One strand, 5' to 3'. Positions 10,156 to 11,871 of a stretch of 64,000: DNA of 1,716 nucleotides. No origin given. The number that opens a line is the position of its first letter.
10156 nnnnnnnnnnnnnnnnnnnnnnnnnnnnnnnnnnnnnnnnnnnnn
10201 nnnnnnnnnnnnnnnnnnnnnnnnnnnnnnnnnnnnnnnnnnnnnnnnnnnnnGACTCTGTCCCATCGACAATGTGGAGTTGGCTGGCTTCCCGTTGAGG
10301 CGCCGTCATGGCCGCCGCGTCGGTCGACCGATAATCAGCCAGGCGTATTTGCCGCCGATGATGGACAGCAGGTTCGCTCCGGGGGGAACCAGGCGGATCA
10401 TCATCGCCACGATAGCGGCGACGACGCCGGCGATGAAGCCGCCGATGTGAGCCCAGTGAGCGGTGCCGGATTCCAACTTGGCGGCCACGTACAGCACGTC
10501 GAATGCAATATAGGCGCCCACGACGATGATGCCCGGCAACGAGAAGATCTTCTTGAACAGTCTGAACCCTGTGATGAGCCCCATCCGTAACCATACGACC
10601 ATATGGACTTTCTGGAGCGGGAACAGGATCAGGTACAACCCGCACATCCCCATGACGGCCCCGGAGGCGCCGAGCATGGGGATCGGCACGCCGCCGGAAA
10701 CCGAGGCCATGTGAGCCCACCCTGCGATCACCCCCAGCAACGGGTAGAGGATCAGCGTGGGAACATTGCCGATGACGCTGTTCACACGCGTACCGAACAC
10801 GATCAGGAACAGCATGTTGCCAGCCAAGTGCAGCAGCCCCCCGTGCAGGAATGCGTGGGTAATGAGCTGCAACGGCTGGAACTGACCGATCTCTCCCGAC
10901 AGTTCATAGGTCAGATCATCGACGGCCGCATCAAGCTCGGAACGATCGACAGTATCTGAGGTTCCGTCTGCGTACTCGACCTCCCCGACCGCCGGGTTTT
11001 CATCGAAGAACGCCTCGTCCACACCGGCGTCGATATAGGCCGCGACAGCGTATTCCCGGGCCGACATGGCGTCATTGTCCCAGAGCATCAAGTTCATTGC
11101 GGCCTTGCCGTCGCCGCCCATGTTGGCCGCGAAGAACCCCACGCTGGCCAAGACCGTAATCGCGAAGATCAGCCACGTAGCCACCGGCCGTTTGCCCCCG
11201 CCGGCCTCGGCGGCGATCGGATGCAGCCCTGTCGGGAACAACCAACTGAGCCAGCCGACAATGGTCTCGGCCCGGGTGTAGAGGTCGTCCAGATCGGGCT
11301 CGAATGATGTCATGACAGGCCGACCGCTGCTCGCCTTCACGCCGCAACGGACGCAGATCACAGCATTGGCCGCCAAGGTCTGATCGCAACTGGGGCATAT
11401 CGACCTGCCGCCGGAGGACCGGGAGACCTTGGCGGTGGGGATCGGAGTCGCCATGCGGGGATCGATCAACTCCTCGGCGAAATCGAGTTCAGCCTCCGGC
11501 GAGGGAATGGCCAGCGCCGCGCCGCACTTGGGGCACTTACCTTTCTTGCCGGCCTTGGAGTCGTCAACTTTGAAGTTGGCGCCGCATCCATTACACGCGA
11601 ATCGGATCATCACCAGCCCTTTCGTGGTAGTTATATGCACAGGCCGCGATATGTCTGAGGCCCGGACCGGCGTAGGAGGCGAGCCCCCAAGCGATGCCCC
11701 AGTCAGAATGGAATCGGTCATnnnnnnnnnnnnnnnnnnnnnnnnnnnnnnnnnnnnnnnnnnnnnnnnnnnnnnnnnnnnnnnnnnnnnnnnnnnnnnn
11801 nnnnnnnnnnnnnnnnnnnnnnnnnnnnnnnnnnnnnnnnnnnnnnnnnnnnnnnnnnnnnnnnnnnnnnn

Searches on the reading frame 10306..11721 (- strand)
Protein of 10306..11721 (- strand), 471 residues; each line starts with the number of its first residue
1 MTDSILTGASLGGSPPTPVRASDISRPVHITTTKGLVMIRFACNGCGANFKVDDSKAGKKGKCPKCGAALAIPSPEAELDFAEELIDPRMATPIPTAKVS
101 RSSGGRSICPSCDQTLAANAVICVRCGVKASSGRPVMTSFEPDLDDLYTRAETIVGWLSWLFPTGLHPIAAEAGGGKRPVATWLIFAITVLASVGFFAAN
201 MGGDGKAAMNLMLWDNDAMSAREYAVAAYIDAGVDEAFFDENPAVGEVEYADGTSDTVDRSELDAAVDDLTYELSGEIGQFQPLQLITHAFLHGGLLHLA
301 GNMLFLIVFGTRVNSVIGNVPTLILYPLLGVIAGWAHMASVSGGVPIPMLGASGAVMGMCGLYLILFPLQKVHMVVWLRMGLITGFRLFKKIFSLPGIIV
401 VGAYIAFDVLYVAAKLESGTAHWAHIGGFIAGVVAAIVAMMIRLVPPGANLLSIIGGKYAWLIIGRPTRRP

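Call 46: search_protein_families(library=pfam, proteins=[window:10306-11721:-], max_evalue=0.01)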
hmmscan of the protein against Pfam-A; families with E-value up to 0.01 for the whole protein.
window:10306-11721:- (471 aa): 10 families
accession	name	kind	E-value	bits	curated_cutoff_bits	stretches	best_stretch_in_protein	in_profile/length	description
PF01694.28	Rhomboid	-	2e-23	83.6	22.6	1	282-439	3-140/143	Rhomboid domain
PF13719.11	Zn_ribbon_5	-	5.4e-05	23.3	29.3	1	40-67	2-32/37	zinc-ribbon domain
PF12773.13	DZR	-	0.0012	19.5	27.3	0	43-127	1-45/45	Double zinc ribbon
PF13717.11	Zn_ribbon_4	-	0.0012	19.2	30.3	1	41-68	3-33/36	zinc-ribbon domain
PF01155.25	HypA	-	0.0019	18.6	28.9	0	38-69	68-95/112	Hydrogenase/urease nickel incorporation, metallochaperone, hypA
PF18912.6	DZR_2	-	0.003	17.8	27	0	103-132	18-48/56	Double zinc ribbon domain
PF05191.20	ADK_lid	-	0.0053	17.1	26.6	1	40-70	1-31/36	Adenylate kinase, active site lid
PF10571.15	UPF0547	-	0.0058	17.2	29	0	109-127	3-21/26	Uncharacterised protein family UPF0547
PF19335.5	HMBD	-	0.0058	17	23.6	0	56-70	11-25/28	Heavy metal binding domain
PF23548.1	Zn_ribbon_FGT1_2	-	0.0081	16.2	27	0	62-71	22-31/35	FORGETTER1 second zinc ribbon domain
